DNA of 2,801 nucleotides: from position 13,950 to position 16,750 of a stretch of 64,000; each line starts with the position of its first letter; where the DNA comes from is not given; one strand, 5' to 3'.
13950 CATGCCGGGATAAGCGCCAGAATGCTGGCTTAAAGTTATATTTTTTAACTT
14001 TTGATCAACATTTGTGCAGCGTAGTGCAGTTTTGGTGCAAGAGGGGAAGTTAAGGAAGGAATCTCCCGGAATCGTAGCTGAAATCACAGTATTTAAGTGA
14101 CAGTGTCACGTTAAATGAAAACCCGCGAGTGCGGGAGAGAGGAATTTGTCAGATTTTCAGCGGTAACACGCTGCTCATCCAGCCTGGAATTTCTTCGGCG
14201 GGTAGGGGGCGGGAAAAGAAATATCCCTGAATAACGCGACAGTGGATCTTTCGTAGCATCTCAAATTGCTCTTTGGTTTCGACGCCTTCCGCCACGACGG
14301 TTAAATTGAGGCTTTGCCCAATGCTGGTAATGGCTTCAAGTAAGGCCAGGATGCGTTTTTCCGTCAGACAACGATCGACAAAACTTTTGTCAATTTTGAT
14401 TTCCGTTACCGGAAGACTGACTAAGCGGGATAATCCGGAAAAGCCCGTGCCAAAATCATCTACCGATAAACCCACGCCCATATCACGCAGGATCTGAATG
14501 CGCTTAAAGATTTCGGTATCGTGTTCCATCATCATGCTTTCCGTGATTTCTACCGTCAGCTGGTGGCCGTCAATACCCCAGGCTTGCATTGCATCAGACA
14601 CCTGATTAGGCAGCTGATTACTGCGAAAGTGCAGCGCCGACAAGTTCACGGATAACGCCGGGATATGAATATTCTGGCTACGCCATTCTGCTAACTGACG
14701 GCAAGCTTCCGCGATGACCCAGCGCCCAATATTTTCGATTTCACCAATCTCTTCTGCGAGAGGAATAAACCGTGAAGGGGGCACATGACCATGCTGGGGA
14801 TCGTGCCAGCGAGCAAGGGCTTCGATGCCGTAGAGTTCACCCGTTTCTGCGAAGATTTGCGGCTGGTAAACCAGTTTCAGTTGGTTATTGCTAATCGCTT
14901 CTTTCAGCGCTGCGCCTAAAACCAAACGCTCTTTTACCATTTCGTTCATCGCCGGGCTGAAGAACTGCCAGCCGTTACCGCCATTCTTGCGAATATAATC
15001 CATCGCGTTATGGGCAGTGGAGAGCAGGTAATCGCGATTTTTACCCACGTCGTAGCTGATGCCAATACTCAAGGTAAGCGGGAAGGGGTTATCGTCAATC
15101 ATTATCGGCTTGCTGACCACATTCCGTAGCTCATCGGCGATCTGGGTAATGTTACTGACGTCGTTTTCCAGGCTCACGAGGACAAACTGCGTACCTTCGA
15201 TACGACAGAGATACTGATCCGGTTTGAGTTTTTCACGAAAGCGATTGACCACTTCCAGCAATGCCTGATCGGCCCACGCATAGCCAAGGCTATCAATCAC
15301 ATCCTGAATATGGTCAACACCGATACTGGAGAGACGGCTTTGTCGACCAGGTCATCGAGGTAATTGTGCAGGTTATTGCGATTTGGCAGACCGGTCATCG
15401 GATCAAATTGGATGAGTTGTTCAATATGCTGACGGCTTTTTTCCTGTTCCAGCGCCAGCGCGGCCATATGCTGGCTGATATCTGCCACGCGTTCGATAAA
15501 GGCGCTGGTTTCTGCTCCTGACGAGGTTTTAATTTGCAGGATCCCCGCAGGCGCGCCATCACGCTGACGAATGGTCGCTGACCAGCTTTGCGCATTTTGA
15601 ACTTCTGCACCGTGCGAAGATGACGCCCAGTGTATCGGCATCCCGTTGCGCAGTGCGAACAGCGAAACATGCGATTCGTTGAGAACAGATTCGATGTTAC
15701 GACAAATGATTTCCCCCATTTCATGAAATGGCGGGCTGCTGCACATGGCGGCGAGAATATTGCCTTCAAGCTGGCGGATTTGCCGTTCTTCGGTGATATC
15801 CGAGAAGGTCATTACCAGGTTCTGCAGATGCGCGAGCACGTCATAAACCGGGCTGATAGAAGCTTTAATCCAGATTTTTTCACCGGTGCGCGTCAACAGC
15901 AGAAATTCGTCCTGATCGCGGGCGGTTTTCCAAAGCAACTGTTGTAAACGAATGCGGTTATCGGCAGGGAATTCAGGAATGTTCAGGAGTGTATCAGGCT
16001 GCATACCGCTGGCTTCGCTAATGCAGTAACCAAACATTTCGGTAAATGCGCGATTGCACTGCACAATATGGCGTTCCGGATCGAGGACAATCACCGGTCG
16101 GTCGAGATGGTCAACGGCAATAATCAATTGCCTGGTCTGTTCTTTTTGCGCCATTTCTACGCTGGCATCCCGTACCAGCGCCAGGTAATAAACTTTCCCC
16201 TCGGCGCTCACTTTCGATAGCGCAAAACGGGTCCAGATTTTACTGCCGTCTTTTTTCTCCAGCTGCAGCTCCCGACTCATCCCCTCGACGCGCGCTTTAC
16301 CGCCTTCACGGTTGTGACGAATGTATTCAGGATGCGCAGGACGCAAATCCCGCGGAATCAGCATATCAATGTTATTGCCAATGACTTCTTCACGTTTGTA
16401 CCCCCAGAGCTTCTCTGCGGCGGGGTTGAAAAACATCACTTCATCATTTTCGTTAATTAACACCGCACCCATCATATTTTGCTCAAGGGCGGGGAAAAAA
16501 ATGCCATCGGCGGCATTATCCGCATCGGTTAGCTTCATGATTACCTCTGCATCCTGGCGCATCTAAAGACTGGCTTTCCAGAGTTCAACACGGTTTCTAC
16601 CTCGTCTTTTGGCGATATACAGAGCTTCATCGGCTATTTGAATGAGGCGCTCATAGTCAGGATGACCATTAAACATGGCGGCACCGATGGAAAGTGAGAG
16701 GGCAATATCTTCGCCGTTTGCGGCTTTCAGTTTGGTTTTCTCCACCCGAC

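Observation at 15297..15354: Frameshift splits the oxygen-sensing c-di-GMP phosphodiesterase gene dosP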

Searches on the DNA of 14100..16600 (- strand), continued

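Call 67: search_dna_similar(query=window:14149-16538:-, collection=ecoli_genomes, mode=near, max_rows=60, rows=spread)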
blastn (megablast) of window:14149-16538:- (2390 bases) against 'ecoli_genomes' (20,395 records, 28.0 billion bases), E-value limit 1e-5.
Records with a match: 5347; places in all: 5359; records where one place covers at least 80% of the query: 5305.
Genomes with a match: 5346 of 5426; with a place that covers at least 80% of the query: 5304. Places per genome that has any: lowest 1, median 1, highest 2. On chromosomes: 5354 places; on plasmids: 5.
Best place of each record, by identity: >=99% 301; 95-99% 5046.
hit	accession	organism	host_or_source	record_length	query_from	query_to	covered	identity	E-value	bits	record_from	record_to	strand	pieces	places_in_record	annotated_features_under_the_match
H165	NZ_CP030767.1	Escherichia coli strain 2017C-4109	missing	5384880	1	2390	100%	100.0%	0e+0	4414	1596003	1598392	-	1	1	dosP: oxygen-sensing cyclic-di-GMP phosphodiesterase DosP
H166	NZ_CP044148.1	Escherichia coli O157 strain AR-0427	missing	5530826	1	2390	100%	100.0%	0e+0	4414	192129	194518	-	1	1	dosP: oxygen-sensing cyclic-di-GMP phosphodiesterase DosP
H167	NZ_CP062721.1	Escherichia coli O157:H7 strain Z1815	Bovine Faeces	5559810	1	2390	100%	100.0%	0e+0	4414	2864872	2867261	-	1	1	dosP: oxygen-sensing cyclic-di-GMP phosphodiesterase DosP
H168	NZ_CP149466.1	Escherichia coli strain 2024CK-1897675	Homo sapiens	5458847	1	2390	100%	100.0%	0e+0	4409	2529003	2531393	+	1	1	dosP: oxygen-sensing cyclic-di-GMP phosphodiesterase DosP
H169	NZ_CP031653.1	Escherichia coli strain UK_Dog_Liverpool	dog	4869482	1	2390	100%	98.6%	0e+0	4241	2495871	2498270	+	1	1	dosP: oxygen-sensing cyclic-di-GMP phosphodiesterase DosP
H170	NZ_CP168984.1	Escherichia coli strain UTME-3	Veal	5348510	1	2390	100%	98.6%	0e+0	4241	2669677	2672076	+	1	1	dosP: oxygen-sensing cyclic-di-GMP phosphodiesterase DosP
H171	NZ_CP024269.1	Escherichia coli strain F8111-1SC3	missing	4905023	1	2390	100%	98.6%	0e+0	4235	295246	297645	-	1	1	dosP: oxygen-sensing cyclic-di-GMP phosphodiesterase DosP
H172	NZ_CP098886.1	Escherichia coli strain CUVET19-1969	Canis lupus familiaris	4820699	1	2390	100%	98.6%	0e+0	4235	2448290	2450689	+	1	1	dosP: oxygen-sensing cyclic-di-GMP phosphodiesterase DosP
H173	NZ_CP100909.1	Escherichia coli strain ET776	Hoplobatrachus rugulosus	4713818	1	2390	100%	98.5%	0e+0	4218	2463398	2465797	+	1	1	dosP: oxygen-sensing cyclic-di-GMP phosphodiesterase DosP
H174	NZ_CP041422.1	Escherichia coli strain STEC409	Diarrheal patient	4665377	1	2390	100%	98.4%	0e+0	4213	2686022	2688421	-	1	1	dosP: oxygen-sensing cyclic-di-GMP phosphodiesterase DosP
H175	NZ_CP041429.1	Escherichia coli strain STEC367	Raw mutton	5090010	1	2390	100%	98.4%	0e+0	4207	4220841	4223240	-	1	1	dosP: oxygen-sensing cyclic-di-GMP phosphodiesterase DosP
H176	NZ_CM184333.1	Escherichia coli strain ES7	Aquarana catesbeiana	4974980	1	2390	100%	98.4%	0e+0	4207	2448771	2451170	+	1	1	dosP: oxygen-sensing cyclic-di-GMP phosphodiesterase DosP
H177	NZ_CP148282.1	Escherichia coli strain Z1323PEC0010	Dog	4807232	1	2390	100%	98.3%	0e+0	4202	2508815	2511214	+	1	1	dosP: oxygen-sensing cyclic-di-GMP phosphodiesterase DosP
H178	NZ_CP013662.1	Escherichia coli strain 08-00022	Homo sapiens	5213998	1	2390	100%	98.3%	0e+0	4196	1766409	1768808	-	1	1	dosP: oxygen-sensing cyclic-di-GMP phosphodiesterase DosP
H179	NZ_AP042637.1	Escherichia coli strain OkiPb01706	bovine feces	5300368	1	2390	100%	98.3%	0e+0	4196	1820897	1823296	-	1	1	dosP: oxygen-sensing cyclic-di-GMP phosphodiesterase DosP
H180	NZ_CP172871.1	Escherichia coli strain 23-AB02114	Bos taurus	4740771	1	2390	100%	98.3%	0e+0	4191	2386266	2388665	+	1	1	dosP: oxygen-sensing cyclic-di-GMP phosphodiesterase DosP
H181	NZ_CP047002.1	Escherichia coli strain J-8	chicken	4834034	1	2390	100%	98.2%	0e+0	4185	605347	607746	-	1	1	dosP: oxygen-sensing cyclic-di-GMP phosphodiesterase DosP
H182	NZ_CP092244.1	Escherichia coli strain COL60J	river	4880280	1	2390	100%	98.2%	0e+0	4185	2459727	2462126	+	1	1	dosP: oxygen-sensing cyclic-di-GMP phosphodiesterase DosP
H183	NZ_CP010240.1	Escherichia coli strain C7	cow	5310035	1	2390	100%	98.2%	0e+0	4180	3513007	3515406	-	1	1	dosP: oxygen-sensing cyclic-di-GMP phosphodiesterase DosP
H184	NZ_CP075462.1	Escherichia coli strain NT1F10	pig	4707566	1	2390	100%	98.2%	0e+0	4180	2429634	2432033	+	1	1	dosP: oxygen-sensing cyclic-di-GMP phosphodiesterase DosP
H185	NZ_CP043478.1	Escherichia coli strain ST130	Yak feces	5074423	1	2390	100%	98.2%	0e+0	4180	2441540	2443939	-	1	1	dosP: oxygen-sensing cyclic-di-GMP phosphodiesterase DosP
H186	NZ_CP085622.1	Escherichia coli strain EC71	Homo sapiens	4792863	1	2390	100%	98.2%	0e+0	4180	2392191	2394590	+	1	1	dosP: oxygen-sensing cyclic-di-GMP phosphodiesterase DosP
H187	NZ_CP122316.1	Escherichia coli strain HT-946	missing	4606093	1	2390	100%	98.2%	0e+0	4180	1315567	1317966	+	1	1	dosP: oxygen-sensing cyclic-di-GMP phosphodiesterase DosP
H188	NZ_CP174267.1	Escherichia coli str. K-12 substr. MG1655 strain K-12 ...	not applicable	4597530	1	2390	100%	98.2%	0e+0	4180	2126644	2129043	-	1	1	dosP: oxygen-sensing cyclic-di-GMP phosphodiesterase DosP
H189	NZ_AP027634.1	Escherichia coli strain PSJ-22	Homo sapiens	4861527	1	2390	100%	98.2%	0e+0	4180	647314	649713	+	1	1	dosP: oxygen-sensing cyclic-di-GMP phosphodiesterase DosP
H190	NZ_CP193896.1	Escherichia coli strain BW25113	phage lytic zone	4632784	1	2390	100%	98.2%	0e+0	4180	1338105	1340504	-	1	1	dosP: oxygen-sensing cyclic-di-GMP phosphodiesterase DosP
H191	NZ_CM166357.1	Escherichia coli strain CH427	Homo sapiens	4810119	1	2390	100%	98.2%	0e+0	4180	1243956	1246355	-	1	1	dosP: oxygen-sensing cyclic-di-GMP phosphodiesterase DosP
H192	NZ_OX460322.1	Escherichia coli strain EC0880B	Derived from parental isolate EC0880B ...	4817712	1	2390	100%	98.2%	0e+0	4180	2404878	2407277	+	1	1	dosP: oxygen-sensing cyclic-di-GMP phosphodiesterase DosP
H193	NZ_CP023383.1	Escherichia coli strain 1223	canine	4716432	1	2390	100%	98.1%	0e+0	4174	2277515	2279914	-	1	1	dosP: oxygen-sensing cyclic-di-GMP phosphodiesterase DosP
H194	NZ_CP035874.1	Escherichia coli strain B2C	Homo sapiens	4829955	1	2390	100%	98.1%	0e+0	4174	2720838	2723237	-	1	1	dosP: oxygen-sensing cyclic-di-GMP phosphodiesterase DosP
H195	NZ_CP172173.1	Escherichia coli strain GF124.3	chicken meat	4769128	1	2390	100%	98.1%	0e+0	4174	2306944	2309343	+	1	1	dosP: oxygen-sensing cyclic-di-GMP phosphodiesterase DosP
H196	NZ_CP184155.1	Escherichia coli strain C21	Homo sapiens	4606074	1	2390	100%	98.1%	0e+0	4174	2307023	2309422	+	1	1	dosP: oxygen-sensing cyclic-di-GMP phosphodiesterase DosP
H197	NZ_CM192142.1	Escherichia coli strain Ec-U1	Homo sapiens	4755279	1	2390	100%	98.1%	0e+0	4174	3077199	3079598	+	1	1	dosP: oxygen-sensing cyclic-di-GMP phosphodiesterase DosP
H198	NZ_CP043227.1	Escherichia coli strain Ec-050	Homo sapiens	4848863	1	2390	100%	98.1%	0e+0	4169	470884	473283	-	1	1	dosP: oxygen-sensing cyclic-di-GMP phosphodiesterase DosP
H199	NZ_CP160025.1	Escherichia coli strain 1000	Homo sapiens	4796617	1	2390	100%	98.1%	0e+0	4169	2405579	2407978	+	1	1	dosP: oxygen-sensing cyclic-di-GMP phosphodiesterase DosP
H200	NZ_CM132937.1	Escherichia coli strain 167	Homo sapiens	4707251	1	2390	100%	98.1%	0e+0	4169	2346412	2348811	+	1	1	dosP: oxygen-sensing cyclic-di-GMP phosphodiesterase DosP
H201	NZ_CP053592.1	Escherichia coli strain NEBExpress_Iq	not applicable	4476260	1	2390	100%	98.0%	0e+0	4163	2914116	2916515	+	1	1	dosP: oxygen-sensing cyclic-di-GMP phosphodiesterase DosP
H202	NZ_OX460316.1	Escherichia coli strain EC0026B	Derived from parental isolate EC0026B ...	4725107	1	2390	100%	98.0%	0e+0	4163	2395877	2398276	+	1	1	dosP: oxygen-sensing cyclic-di-GMP phosphodiesterase DosP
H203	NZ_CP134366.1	Escherichia coli strain TUM12368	Chicken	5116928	1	2390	100%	98.0%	0e+0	4152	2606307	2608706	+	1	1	dosP: oxygen-sensing cyclic-di-GMP phosphodiesterase DosP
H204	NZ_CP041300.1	Escherichia coli O1:H42 strain CLSC36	Homo sapiens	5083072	1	2390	100%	97.8%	0e+0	4135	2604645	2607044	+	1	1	dosP: oxygen-sensing cyclic-di-GMP phosphodiesterase DosP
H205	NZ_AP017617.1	Escherichia coli strain MRY15-117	Bos taurus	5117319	1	2390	100%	97.6%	0e+0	4108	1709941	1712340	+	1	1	dosP: oxygen-sensing cyclic-di-GMP phosphodiesterase DosP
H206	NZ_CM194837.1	Escherichia coli strain MS1685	Gallus gallus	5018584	1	2390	100%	97.6%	0e+0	4102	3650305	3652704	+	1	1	dosP: oxygen-sensing cyclic-di-GMP phosphodiesterase DosP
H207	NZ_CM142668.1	Escherichia coli strain UID2309220007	Homo sapiens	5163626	1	2390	100%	97.5%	0e+0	4091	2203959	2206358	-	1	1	dosP: oxygen-sensing cyclic-di-GMP phosphodiesterase DosP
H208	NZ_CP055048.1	Escherichia coli strain SWHEFF_58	Shek Wu Hui WWTPs_58 WWTPs effluent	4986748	1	2390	100%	97.4%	0e+0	4074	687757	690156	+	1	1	dosP: oxygen-sensing cyclic-di-GMP phosphodiesterase DosP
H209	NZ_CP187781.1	Escherichia coli strain 097H6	Cattle Egret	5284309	1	2390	100%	97.4%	0e+0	4074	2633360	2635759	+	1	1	dosP: oxygen-sensing cyclic-di-GMP phosphodiesterase DosP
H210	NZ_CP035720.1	Escherichia coli strain U15A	Homo sapiens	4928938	1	2390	100%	97.2%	0e+0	4047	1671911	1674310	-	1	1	dosP: oxygen-sensing cyclic-di-GMP phosphodiesterase DosP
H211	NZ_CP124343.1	Escherichia coli strain AVS0533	wastewater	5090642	1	2390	100%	97.2%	0e+0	4047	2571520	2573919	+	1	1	dosP: oxygen-sensing cyclic-di-GMP phosphodiesterase DosP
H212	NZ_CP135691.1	Escherichia coli strain TUM2802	missing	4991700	1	2390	100%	97.2%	0e+0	4047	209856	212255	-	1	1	dosP: oxygen-sensing cyclic-di-GMP phosphodiesterase DosP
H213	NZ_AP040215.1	Escherichia coli strain NR1441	Homo sapiens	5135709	1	2390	100%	97.2%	0e+0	4047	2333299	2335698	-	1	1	dosP: oxygen-sensing cyclic-di-GMP phosphodiesterase DosP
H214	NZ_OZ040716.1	Escherichia coli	-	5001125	1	2390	100%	97.2%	0e+0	4047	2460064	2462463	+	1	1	dosP: oxygen-sensing cyclic-di-GMP phosphodiesterase DosP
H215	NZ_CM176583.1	Escherichia coli strain cS91a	Homo sapiens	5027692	1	2390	100%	97.2%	0e+0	4047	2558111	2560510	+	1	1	dosP: oxygen-sensing cyclic-di-GMP phosphodiesterase DosP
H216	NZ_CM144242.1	Escherichia coli strain DG342-2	chicken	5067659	1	2390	100%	97.1%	0e+0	4036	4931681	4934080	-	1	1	dosP: oxygen-sensing cyclic-di-GMP phosphodiesterase DosP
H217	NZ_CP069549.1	Escherichia coli strain FDAARGOS_1253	Homo sapiens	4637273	1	2390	100%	97.0%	0e+0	4030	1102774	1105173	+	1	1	dosP: oxygen-sensing cyclic-di-GMP phosphodiesterase DosP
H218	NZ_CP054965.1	Escherichia coli strain STIN_95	Shatin WWTPs_95 WWTPs influent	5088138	1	2390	100%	97.0%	0e+0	4024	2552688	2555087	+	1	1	dosP: oxygen-sensing cyclic-di-GMP phosphodiesterase DosP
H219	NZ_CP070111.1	Escherichia coli strain FDAARGOS_1301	Homo sapiens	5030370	1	2390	100%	97.0%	0e+0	4019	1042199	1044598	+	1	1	dosP: oxygen-sensing cyclic-di-GMP phosphodiesterase DosP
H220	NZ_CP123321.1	Escherichia coli strain AREA_504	Homo sapiens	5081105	1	2390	100%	97.0%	0e+0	4019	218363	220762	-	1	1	dosP: oxygen-sensing cyclic-di-GMP phosphodiesterase DosP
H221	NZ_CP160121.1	Escherichia coli strain 729_270514_x_12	Poultry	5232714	1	2390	100%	96.9%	0e+0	4013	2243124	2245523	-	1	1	dosP: oxygen-sensing cyclic-di-GMP phosphodiesterase DosP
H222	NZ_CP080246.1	Escherichia coli strain SYNB1934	Homo sapiens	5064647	1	2390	100%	96.9%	0e+0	4008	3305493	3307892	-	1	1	dosP: oxygen-sensing cyclic-di-GMP phosphodiesterase DosP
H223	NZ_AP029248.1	Escherichia coli strain LTC101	Laboratory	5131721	1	2390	100%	96.8%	0e+0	4002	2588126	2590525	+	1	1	dosP: oxygen-sensing cyclic-di-GMP phosphodiesterase DosP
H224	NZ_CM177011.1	Escherichia coli strain VL40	Homo sapiens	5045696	2282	2390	5%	99.1%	4e-46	196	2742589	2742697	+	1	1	EAL domain-containing protein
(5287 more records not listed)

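Call 68: get_annotated_region(hit=H168, flank=300)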
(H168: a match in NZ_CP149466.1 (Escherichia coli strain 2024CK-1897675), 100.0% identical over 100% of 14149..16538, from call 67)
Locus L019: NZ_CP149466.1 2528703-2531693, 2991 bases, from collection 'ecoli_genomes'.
description: Escherichia coli strain 2024CK-1897675 chromosome, complete genome
organism: Escherichia coli strain 2024CK-1897675 (NCBI taxid 562)
replicon: chromosome; assembly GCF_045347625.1
host: Homo sapiens; source: stool; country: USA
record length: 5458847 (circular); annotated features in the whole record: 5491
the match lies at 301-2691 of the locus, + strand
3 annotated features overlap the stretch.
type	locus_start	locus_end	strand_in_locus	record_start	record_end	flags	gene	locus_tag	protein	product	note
CDS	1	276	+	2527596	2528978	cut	dosC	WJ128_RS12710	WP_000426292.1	diguanylate cyclase DosC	-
CDS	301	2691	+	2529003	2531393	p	dosP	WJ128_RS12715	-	oxygen-sensing cyclic-di-GMP phosphodiesterase DosP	frameshifted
CDS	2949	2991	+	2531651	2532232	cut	ddpX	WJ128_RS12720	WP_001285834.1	D-alanyl-D-alanine dipeptidase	-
